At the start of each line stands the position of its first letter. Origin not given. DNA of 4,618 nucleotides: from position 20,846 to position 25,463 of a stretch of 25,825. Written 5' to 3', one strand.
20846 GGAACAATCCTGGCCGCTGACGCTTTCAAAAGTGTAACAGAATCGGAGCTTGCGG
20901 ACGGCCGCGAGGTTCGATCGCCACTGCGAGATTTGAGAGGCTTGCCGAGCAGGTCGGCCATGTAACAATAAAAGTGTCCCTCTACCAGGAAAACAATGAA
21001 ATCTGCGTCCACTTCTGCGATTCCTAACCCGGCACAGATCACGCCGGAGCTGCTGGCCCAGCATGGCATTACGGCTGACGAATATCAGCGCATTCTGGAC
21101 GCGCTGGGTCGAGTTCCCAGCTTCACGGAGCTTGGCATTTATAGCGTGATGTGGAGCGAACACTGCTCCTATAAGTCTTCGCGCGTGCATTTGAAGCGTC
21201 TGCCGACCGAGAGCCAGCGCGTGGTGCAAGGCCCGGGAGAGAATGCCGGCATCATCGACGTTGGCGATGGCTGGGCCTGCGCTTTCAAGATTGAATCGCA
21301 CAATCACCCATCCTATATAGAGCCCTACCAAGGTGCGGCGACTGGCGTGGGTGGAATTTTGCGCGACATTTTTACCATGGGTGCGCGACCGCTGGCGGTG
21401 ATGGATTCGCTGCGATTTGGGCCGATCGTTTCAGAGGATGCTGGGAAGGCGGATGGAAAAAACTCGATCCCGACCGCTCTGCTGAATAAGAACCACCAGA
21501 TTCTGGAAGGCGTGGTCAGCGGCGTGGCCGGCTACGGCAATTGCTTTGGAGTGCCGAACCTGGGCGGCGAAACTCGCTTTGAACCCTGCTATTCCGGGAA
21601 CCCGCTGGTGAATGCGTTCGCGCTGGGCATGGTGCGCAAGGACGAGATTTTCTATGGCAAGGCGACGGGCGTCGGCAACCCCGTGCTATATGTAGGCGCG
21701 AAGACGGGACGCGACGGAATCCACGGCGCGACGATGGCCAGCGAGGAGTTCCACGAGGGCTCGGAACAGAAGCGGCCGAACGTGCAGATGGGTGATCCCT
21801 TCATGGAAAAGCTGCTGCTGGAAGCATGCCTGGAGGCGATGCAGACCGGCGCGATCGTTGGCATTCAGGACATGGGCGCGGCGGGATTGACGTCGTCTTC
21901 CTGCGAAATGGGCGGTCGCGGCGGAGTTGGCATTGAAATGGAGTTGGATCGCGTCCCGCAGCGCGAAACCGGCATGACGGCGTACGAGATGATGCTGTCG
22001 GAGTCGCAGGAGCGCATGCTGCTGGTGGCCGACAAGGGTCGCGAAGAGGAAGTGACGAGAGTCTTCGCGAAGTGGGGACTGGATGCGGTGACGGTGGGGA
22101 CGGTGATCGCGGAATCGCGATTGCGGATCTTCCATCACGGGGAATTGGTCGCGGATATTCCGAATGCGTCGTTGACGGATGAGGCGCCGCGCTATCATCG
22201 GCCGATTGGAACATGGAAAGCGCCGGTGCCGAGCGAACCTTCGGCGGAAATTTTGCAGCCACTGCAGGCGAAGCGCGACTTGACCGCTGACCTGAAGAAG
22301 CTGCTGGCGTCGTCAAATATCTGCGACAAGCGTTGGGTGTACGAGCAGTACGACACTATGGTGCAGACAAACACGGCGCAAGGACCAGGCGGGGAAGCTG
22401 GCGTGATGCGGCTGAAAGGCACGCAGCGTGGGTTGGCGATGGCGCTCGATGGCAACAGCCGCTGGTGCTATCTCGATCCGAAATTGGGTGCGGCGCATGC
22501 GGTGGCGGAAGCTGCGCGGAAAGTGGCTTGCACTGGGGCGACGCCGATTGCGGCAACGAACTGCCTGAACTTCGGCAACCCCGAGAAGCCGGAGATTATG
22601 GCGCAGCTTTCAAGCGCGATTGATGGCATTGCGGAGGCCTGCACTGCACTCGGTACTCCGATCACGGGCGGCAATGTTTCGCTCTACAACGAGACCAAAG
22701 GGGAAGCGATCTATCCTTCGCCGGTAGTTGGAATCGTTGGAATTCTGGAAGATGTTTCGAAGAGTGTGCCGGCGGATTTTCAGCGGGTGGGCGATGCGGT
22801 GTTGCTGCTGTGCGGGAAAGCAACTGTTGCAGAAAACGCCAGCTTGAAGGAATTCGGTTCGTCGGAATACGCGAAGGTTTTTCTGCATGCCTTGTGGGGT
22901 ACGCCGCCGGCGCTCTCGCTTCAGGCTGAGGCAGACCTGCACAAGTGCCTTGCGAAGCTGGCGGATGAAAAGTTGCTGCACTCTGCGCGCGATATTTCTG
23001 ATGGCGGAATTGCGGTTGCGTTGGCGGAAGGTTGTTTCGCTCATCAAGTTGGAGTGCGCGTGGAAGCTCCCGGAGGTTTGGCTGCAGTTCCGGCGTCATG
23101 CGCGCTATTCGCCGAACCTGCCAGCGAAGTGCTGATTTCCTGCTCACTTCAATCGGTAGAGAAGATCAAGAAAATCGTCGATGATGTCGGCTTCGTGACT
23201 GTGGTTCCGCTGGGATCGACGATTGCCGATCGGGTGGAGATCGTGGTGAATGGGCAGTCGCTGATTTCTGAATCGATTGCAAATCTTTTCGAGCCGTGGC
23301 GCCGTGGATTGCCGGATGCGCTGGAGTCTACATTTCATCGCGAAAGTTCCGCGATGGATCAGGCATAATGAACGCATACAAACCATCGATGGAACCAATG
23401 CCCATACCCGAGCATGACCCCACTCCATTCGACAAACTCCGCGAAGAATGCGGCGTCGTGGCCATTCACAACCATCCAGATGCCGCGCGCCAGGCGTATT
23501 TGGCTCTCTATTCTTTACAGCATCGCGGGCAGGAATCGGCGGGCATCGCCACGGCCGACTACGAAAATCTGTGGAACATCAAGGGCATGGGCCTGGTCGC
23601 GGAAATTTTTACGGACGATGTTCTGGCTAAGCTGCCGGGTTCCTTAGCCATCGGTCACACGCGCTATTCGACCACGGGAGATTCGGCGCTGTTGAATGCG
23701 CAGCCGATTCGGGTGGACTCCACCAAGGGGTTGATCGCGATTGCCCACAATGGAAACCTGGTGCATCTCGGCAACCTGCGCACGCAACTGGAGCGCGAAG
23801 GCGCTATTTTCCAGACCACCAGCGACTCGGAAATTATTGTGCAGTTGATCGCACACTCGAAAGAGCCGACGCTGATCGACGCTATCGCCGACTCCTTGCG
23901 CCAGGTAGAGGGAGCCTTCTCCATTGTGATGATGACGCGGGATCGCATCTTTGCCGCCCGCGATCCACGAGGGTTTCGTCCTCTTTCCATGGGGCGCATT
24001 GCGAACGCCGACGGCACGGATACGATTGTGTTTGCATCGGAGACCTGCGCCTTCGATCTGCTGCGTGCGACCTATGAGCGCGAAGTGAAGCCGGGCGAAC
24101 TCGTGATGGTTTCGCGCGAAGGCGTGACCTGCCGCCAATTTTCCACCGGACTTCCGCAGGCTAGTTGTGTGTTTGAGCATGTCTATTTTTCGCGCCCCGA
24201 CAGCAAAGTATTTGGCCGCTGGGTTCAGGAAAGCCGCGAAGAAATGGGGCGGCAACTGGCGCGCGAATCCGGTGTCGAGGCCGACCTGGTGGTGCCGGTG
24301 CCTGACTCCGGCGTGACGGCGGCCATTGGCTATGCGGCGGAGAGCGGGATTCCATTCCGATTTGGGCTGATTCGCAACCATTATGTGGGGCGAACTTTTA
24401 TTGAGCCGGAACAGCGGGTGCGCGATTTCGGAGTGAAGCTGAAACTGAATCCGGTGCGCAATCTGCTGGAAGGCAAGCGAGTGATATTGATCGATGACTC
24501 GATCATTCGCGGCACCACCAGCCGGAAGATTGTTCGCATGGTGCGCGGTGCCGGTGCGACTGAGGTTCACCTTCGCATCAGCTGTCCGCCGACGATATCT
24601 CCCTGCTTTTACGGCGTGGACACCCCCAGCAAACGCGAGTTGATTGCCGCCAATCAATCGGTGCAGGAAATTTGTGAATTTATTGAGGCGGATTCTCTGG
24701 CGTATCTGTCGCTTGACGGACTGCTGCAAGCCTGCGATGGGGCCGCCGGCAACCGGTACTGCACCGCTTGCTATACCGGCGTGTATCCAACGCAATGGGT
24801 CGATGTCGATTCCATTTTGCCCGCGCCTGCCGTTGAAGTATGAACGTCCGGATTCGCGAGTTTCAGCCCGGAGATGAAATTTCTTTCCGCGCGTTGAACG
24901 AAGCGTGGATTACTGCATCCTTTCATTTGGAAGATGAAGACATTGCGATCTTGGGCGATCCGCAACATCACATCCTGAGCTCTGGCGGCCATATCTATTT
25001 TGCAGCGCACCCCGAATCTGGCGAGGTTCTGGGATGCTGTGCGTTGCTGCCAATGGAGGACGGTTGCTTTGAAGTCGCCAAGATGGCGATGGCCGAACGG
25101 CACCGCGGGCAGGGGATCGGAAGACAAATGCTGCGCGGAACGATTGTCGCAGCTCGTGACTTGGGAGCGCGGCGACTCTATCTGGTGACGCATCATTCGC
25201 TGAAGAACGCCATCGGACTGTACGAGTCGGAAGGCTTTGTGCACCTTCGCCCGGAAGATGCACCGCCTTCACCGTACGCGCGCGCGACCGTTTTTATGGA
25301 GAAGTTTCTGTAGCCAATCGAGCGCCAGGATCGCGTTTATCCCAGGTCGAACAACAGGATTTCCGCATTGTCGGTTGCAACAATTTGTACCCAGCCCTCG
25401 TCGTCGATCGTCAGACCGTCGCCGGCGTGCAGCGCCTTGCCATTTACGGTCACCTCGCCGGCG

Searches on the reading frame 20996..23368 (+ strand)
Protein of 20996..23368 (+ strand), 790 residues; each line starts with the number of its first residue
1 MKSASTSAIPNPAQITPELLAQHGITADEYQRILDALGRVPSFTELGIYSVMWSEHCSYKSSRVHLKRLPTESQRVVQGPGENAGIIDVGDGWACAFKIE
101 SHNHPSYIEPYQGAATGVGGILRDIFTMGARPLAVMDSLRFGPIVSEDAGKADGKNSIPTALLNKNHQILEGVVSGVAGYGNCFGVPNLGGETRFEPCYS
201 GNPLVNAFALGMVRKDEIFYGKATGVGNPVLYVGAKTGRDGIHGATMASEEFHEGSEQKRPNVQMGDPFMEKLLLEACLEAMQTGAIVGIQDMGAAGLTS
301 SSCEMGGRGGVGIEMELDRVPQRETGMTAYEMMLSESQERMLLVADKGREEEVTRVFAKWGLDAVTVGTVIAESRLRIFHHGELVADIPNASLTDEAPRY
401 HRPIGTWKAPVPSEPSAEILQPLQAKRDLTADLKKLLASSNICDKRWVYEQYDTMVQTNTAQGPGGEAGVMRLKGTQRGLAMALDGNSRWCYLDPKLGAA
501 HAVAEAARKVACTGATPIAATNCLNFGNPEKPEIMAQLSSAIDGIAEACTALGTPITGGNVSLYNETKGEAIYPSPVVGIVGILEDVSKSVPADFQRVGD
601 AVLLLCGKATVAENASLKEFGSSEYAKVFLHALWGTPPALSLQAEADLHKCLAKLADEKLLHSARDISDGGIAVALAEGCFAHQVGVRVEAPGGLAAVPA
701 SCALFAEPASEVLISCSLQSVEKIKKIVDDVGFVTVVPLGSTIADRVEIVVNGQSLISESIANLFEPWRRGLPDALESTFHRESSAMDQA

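Call 5: search_protein_families(library=pfam, proteins=[window:20996-23368:+], max_evalue=0.001)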
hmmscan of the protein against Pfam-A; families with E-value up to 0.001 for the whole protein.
window:20996-23368:+ (790 aa): 3 families
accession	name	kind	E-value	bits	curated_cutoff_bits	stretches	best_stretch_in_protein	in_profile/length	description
PF00586.29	AIRS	-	2.5e-51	173.3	24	2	81-213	1-112/112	AIR synthase related protein, N-terminal domain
PF02769.27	AIRS_C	-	2.6e-49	167.8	23.1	2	226-379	2-154/156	AIR synthase related protein, C-terminal domain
PF18072.6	FGAR-AT_linker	-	1.7e-13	51.3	26.6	1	22-60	9-50/50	Formylglycinamide ribonucleotide amidotransferase linker domain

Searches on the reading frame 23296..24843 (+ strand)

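Call 5: search_protein_families(library=pfam, proteins=[window:23296-24843:+], max_evalue=0.001)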
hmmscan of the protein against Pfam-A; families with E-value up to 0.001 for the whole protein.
window:23296-24843:+ (515 aa): 3 families
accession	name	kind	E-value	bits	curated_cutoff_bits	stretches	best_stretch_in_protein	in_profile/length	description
PF13522.11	GATase_6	-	6.6e-18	65.4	27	1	115-249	10-130/130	Glutamine amidotransferase domain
PF13537.11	GATase_7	-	1.4e-17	64.2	25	1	132-253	10-121/123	Glutamine amidotransferase domain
PF00156.33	Pribosyltran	-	2.8e-06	27.2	26.3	1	325-430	26-124/158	Phosphoribosyl transferase domain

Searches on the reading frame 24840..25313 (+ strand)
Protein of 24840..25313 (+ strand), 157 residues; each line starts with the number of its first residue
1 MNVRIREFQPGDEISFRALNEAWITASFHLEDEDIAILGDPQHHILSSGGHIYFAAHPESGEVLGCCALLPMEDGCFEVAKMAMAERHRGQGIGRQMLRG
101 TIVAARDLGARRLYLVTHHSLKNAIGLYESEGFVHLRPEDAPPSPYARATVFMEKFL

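Call 5: search_protein_families(library=pfam, proteins=[window:24840-25313:+], max_evalue=0.001)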
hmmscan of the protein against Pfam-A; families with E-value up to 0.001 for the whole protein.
window:24840-25313:+ (157 aa): 4 families
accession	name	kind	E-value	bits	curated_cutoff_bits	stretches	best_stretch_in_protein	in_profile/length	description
PF00583.31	Acetyltransf_1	-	8.9e-16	58.6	20.7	1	42-133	24-116/116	Acetyltransferase (GNAT) family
PF13508.13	Acetyltransf_7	-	3e-13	50.4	27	1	50-134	3-83/84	Acetyltransferase (GNAT) domain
PF13673.13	Acetyltransf_10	-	7.4e-06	26.4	23.6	1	50-139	29-113/128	Acetyltransferase (GNAT) domain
PF13302.13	Acetyltransf_3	-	2.2e-05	25.6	25.4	1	48-133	50-137/138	Acetyltransferase (GNAT) domain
